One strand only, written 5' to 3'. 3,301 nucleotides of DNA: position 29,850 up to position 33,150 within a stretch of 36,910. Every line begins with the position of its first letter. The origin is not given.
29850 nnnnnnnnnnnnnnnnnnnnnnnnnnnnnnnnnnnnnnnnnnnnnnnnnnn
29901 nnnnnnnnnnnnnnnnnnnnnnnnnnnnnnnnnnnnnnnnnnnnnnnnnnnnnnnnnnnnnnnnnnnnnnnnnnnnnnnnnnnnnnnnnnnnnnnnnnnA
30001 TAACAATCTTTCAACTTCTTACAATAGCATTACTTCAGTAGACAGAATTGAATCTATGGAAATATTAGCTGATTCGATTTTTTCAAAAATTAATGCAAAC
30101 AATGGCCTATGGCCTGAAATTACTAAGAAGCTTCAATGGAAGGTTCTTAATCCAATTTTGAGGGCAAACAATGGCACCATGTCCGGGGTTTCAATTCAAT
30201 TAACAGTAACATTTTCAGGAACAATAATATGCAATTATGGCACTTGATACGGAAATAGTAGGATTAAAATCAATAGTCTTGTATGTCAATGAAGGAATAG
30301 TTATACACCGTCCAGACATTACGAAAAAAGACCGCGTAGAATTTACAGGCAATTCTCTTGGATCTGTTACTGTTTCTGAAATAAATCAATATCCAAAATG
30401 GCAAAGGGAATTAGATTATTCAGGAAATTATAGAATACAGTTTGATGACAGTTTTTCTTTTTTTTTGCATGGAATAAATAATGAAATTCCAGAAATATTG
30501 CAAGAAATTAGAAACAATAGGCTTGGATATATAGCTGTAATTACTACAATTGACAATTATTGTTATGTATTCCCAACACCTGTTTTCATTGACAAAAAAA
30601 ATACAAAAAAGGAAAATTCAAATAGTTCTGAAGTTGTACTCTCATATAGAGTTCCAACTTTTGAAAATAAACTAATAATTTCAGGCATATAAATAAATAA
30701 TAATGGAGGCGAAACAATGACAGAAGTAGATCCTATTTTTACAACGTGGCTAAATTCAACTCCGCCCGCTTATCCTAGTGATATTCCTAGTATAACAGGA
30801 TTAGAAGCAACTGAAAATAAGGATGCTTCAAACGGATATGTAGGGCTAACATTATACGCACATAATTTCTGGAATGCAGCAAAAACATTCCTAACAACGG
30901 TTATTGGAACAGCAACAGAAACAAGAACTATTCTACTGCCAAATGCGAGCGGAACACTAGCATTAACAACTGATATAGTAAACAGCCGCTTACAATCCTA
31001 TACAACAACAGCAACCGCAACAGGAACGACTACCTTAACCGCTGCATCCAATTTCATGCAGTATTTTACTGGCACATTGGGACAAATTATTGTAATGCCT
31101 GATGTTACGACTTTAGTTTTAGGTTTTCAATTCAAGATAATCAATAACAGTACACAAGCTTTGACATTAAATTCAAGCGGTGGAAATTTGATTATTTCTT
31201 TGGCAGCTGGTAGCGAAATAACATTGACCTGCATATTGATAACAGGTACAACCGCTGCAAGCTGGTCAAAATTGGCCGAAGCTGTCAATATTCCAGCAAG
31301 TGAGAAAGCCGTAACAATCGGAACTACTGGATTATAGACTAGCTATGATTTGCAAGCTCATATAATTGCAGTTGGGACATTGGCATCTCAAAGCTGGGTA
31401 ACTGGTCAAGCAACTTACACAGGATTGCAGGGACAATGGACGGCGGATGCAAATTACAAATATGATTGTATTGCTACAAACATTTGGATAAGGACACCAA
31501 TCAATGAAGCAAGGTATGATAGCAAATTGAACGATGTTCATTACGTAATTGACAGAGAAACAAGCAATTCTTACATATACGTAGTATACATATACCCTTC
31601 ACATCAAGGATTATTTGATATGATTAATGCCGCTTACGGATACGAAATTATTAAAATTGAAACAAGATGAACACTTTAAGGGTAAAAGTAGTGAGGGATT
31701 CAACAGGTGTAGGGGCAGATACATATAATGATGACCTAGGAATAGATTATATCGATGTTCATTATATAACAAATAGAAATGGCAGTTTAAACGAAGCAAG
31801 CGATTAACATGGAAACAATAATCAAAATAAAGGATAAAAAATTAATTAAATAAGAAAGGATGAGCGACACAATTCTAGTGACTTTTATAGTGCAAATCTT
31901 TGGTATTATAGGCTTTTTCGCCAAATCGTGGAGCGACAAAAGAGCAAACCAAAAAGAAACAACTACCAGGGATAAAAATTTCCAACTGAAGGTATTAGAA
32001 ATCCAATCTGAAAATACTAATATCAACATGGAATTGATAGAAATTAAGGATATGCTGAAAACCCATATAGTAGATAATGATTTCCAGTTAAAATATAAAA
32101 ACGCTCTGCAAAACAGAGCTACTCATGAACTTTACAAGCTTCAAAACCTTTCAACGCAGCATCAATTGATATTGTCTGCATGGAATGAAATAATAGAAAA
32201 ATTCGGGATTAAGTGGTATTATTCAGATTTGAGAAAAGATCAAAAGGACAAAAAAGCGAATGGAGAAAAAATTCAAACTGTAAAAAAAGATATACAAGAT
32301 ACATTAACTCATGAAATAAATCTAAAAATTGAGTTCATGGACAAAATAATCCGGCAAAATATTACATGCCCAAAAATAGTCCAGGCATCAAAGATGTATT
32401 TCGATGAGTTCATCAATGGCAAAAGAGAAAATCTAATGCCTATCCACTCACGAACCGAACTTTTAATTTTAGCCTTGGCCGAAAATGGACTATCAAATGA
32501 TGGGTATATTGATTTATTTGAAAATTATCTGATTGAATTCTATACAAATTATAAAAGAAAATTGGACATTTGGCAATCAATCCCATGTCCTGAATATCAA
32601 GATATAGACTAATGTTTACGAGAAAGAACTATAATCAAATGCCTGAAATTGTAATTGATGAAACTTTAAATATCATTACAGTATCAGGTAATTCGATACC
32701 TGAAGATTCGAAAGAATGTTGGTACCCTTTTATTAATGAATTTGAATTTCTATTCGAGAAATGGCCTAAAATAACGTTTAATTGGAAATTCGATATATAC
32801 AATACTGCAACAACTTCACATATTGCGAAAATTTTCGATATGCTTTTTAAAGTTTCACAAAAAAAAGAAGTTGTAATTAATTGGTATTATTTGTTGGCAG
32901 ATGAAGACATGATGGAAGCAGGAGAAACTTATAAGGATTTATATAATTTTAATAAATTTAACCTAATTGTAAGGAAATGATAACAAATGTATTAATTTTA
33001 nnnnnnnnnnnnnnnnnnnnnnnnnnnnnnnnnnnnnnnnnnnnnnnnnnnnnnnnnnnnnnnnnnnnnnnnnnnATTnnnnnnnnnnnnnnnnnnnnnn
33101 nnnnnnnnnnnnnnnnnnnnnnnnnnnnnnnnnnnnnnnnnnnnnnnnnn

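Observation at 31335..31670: One in-frame TAG splits fibre B from a 106-codon ORF that has no ATG start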

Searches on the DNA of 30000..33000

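Call 40: search_rna_families(source=window, start=30000, end=33000, threshold=evalue, max_evalue=1)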
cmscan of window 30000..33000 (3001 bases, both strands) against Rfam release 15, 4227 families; matches with E-value up to 1: 0.
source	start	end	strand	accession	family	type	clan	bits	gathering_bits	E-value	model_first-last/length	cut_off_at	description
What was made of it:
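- On Programmed stop-codon read-through: No Rfam match (call 40).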

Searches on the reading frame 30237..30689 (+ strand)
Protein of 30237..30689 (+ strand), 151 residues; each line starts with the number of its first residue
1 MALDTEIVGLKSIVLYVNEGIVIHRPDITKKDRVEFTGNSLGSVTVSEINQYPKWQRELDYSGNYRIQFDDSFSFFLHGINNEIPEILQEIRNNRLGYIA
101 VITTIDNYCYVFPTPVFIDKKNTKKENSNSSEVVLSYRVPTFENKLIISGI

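Call 12: search_protein_families(library=pfam, proteins=[window:30237-30689:+], max_evalue=0.1)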
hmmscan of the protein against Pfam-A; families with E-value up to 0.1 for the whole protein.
window:30237-30689:+ (151 aa): 1 family
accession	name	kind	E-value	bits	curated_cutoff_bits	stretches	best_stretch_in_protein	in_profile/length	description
PF13958.12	ToxN_toxin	-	0.027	15.1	25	1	69-128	6-63/159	Toxin ToxN, type III toxin-antitoxin system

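Call 13: search_protein_families(library=phrogs, proteins=[window:30237-30689:+], max_evalue=0.1)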
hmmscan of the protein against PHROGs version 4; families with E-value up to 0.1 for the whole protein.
window:30237-30689:+ (151 aa): 0 families

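Call 23: find_related_loci(query=window:30237-30689:+, collection=viral_contigs, flank=4000)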
Query window:30237-30689:+ (151 aa) in viral_contigs; peptide patterns used: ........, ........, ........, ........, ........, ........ (x = any residue, [..] = any of these).
18 stretches matched a pattern; 1 encode a relative of the query (tblastn E <= 1e-3); 1 distinct loci.
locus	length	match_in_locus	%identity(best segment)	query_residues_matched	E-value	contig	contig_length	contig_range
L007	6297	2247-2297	71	42-58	2e-5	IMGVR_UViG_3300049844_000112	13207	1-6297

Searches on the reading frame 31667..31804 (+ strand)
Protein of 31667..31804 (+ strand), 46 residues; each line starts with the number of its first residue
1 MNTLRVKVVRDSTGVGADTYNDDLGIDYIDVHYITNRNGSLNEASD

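Call 54: search_protein_families(library=phrogs, proteins=[window:31667-31804:+], max_evalue=0.01)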
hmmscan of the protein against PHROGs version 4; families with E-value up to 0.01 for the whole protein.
window:31667-31804:+ (46 aa): 0 families

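Call 55: search_protein_families(library=pfam, proteins=[window:31667-31804:+], max_evalue=0.01)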
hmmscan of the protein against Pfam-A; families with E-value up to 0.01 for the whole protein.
window:31667-31804:+ (46 aa): 0 families

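Call 61: find_homologous_proteins(query=window:31667-31804:+, max_evalue=0.01)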
Query window:31667-31804:+ (46 aa): 1 proteins with E <= 0.01 among 1 candidates.
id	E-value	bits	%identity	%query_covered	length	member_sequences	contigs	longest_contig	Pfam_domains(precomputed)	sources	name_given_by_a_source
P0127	2.8e-22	93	100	100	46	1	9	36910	-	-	-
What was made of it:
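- Tried and rejected: The 46-aa ORF 31667..31807: no homologue, so it cannot be shown to be another remnant (call 61).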
